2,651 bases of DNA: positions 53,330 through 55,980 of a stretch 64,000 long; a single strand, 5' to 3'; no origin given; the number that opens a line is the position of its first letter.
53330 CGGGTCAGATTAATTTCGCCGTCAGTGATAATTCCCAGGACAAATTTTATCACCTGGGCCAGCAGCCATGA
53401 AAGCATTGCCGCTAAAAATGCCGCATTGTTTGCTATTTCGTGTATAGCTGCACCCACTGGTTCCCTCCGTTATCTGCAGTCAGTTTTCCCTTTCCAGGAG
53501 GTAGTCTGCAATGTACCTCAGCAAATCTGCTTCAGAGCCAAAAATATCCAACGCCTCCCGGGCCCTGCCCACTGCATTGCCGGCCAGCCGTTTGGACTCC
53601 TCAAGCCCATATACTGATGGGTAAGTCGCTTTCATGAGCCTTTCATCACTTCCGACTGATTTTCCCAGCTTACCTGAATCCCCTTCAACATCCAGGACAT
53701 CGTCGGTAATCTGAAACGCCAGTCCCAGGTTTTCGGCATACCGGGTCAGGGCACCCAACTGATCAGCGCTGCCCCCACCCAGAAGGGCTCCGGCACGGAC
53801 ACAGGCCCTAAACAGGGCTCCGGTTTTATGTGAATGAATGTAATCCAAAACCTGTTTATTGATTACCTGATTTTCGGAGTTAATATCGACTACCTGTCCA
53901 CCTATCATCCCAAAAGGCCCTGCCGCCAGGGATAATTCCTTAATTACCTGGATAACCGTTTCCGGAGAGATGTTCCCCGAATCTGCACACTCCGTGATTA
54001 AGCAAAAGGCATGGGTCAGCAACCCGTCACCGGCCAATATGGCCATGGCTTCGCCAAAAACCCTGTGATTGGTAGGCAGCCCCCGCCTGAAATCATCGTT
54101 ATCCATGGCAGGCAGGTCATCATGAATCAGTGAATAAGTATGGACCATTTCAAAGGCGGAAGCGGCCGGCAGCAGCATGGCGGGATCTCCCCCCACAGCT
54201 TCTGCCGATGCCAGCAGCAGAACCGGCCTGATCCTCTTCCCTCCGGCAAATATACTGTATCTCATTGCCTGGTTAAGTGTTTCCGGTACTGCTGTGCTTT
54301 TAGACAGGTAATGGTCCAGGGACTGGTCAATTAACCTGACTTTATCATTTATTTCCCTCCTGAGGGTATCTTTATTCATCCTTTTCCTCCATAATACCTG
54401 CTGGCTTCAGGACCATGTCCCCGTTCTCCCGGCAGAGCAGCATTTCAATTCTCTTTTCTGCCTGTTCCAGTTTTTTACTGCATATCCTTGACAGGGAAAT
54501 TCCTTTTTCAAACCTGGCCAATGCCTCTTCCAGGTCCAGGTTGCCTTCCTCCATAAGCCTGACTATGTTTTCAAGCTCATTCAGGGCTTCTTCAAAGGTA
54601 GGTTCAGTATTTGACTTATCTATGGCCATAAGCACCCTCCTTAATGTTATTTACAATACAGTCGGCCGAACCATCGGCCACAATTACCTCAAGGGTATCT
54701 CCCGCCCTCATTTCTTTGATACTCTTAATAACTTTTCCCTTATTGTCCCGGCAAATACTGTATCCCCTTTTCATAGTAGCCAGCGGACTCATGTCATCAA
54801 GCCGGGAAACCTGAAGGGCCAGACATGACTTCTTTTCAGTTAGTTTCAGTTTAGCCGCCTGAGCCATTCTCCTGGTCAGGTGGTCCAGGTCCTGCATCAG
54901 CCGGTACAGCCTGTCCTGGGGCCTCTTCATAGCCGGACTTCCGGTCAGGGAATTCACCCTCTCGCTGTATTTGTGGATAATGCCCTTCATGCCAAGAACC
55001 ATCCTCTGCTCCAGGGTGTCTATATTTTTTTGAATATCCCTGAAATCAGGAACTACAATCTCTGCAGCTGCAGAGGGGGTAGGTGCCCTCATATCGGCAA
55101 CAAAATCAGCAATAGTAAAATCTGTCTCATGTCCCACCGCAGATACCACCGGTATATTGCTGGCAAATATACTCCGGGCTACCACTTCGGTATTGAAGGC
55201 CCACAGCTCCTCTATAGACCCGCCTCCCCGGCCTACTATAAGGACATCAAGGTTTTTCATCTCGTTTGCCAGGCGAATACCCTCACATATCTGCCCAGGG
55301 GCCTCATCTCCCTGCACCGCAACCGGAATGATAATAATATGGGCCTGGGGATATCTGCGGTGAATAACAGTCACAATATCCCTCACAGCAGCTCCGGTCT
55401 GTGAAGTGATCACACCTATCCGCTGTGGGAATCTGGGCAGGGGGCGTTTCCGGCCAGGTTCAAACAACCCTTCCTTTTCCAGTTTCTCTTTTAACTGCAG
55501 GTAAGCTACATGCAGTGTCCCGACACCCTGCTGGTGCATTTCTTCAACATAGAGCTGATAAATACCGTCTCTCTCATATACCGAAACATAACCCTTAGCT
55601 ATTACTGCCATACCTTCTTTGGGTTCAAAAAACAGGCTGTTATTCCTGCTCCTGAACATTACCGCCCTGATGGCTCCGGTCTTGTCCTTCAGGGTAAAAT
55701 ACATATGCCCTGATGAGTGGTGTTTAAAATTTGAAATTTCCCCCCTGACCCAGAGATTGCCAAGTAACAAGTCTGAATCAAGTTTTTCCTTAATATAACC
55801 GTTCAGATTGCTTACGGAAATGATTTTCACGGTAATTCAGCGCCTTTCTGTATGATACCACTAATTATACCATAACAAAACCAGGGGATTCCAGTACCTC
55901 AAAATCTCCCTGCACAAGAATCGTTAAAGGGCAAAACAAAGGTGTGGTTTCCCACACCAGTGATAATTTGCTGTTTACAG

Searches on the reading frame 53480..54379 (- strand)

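Call 4: search_protein_families(library=pfam, proteins=[window:53480-54379:-])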
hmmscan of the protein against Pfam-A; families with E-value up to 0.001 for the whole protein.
window:53480-54379:- (299 aa): 1 family
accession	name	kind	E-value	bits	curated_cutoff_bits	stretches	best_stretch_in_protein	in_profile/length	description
PF00348.22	polyprenyl_synt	-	2.1e-58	197.9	27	1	33-266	2-230/251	Polyprenyl synthetase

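Call 5: search_protein_families(library=ncbifam, proteins=[window:53480-54379:-])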
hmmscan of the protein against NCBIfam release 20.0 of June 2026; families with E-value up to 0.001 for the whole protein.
window:53480-54379:- (299 aa): 16 families
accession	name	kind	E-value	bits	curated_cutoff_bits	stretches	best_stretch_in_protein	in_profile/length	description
NF045485.1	FPPsyn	subfamily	2.5e-117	391.1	275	1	12-298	3-287/288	farnesyl diphosphate synthase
NF045685.1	GGPPSynCrtE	equivalog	4.1e-104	347.7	460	1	10-298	7-292/293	geranylgeranyl diphosphate synthase CrtE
NF007877.0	PRK10581.1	equivalog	1e-78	264.6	321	1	9-299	6-299/299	(2E,6E)-farnesyl diphosphate synthase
NF040698.1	IdsA_Meth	equivalog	2.3e-65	221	468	1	11-263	8-254/328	short chain isoprenyl diphosphate synthase IdsA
NF041169.1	f2_encap_cargo4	exception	9.7e-62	209.1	450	1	45-266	48-260/334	family 2 encapsulin nanocompartment cargo protein polyprenyl transferase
NF041003.1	GGPP_syn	equivalog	2.6e-51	174.6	500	1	7-263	3-251/326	geranylgeranyl diphosphate synthase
NF040789.2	gerfarn_diphsyn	equivalog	3.1e-39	135.1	560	1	3-250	4-258/345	geranylfarnesyl diphosphate synthase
NF045549.1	GGPPsyn_IdsB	equivalog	9.7e-37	126.8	475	1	46-264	64-274/346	geranylgeranyl diphosphate synthase IdsB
TIGR02748.1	GerC3_HepT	equivalog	5.6e-33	114.4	456.55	1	9-263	8-247/319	heptaprenyl diphosphate synthase component II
NF008140.0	PRK10888.1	equivalog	1.3e-32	113.4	412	1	34-263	31-248/323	octaprenyl diphosphate synthase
TIGR02749.1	prenyl_cyano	equivalog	6.6e-32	110.8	383.2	1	10-266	10-254/322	solanesyl diphosphate synthase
NF045628.1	HxpDPsynlarge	equivalog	8.6e-32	110.4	500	1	12-266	3-242/311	hexaprenyl-diphosphate synthase large subunit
NF042417.1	NPPPS_Mycobact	equivalog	1.6e-31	109.6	600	1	5-263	17-260/335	nonaprenyl/(2E,6E)-farnesyl/geranylgeranyl diphosphat synthase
NF040627.1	GFPS_Meth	equivalog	1.1e-26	94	600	1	34-263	27-236/285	geranylfarnesyl diphosphate synthase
NF042416.1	GFPPS_Mycobact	equivalog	1.5e-17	63.7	600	1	35-254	30-262/350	bifunctional (2E,6E)-farnesyl/geranyl diphosphate synthase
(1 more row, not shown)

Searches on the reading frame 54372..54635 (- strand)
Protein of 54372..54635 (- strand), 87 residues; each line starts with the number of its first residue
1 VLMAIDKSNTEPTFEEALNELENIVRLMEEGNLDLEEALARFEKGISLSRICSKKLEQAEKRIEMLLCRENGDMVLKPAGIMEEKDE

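Call 4: search_protein_families(library=pfam, proteins=[window:54372-54635:-])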
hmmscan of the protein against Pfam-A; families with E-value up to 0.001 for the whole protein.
window:54372-54635:- (87 aa): 1 family
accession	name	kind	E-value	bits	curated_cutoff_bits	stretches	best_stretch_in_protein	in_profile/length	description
PF02609.21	Exonuc_VII_S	-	3.2e-20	72.3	24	1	14-64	1-51/52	Exonuclease VII small subunit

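Call 5: search_protein_families(library=ncbifam, proteins=[window:54372-54635:-])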
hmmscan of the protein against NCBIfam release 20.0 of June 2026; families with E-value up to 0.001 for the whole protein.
window:54372-54635:- (87 aa): 13 families
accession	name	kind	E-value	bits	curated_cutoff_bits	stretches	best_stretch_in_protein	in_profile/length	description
NF002140.0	PRK00977.1-4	equivalog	7e-23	80.2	71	1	8-73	6-71/81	exodeoxyribonuclease VII small subunit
TIGR01280.1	xseB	equivalog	2.3e-21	75.6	35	1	13-67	1-55/57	exodeoxyribonuclease VII small subunit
NF002137.0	PRK00977.1-1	equivalog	2.4e-21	75.4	94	1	7-71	4-68/80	exodeoxyribonuclease VII small subunit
NF010669.0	PRK14066.1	equivalog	7.9e-19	67.7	113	1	13-78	5-70/76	exodeoxyribonuclease VII small subunit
NF002138.0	PRK00977.1-2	equivalog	3.6e-18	65.1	77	1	9-72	3-65/77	exodeoxyribonuclease VII small subunit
NF010666.0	PRK14063.1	equivalog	9.8e-18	64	111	1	9-83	4-75/78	exodeoxyribonuclease VII small subunit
NF002139.0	PRK00977.1-3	equivalog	2.8e-17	62.6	68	1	12-73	13-74/84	exodeoxyribonuclease VII small subunit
NF002141.0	PRK00977.1-5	equivalog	1.6e-16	59.9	92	1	7-66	16-75/93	exodeoxyribonuclease VII small subunit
NF010672.0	PRK14069.1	equivalog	2e-14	53.7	123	1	10-75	6-71/95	exodeoxyribonuclease VII small subunit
NF010667.0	PRK14064.1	equivalog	4.7e-14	52.5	134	1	12-65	6-59/75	exodeoxyribonuclease VII small subunit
NF010671.0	PRK14068.1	equivalog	9.6e-13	48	95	1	11-73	5-67/76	exodeoxyribonuclease VII small subunit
NF010670.0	PRK14067.1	equivalog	1.7e-12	46.8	107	1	9-66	5-62/81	exodeoxyribonuclease VII small subunit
NF010673.0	PRK14070.1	equivalog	2.8e-08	33.7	119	1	14-66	3-55/75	exodeoxyribonuclease VII small subunit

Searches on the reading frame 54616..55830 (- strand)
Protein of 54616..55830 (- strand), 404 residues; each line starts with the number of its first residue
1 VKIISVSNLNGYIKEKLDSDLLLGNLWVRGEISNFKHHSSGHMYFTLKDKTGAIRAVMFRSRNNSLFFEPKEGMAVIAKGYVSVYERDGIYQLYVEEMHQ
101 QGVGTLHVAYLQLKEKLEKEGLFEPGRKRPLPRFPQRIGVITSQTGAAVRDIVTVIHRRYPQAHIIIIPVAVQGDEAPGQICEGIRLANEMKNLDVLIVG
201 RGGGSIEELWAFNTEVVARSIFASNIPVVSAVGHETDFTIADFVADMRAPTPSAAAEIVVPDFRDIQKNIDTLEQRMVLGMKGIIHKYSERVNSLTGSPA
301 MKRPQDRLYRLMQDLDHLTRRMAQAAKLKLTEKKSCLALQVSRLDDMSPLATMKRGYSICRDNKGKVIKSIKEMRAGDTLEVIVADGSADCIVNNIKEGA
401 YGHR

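Call 4: search_protein_families(library=pfam, proteins=[window:54616-55830:-])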
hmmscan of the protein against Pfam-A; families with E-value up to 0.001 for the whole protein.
window:54616-55830:- (404 aa): 3 families
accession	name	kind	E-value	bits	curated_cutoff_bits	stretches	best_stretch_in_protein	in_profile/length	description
PF02601.20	Exonuc_VII_L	-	4.7e-101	338.8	35.9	2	122-335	1-212/315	Exonuclease VII, large subunit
PF13742.12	tRNA_anti_2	-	7.9e-33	113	27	1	4-98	1-94/95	OB-fold nucleic acid binding domain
PF01336.31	tRNA_anti-codon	-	3.9e-15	56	27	1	27-98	2-72/75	OB-fold nucleic acid binding domain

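Call 5: search_protein_families(library=ncbifam, proteins=[window:54616-55830:-])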
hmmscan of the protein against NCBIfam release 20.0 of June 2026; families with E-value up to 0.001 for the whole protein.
window:54616-55830:- (404 aa): 1 family
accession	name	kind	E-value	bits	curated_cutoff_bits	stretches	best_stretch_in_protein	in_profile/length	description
TIGR00237.1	xseA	equivalog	4.1e-154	513.4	180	1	5-393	1-388/389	exodeoxyribonuclease VII large subunit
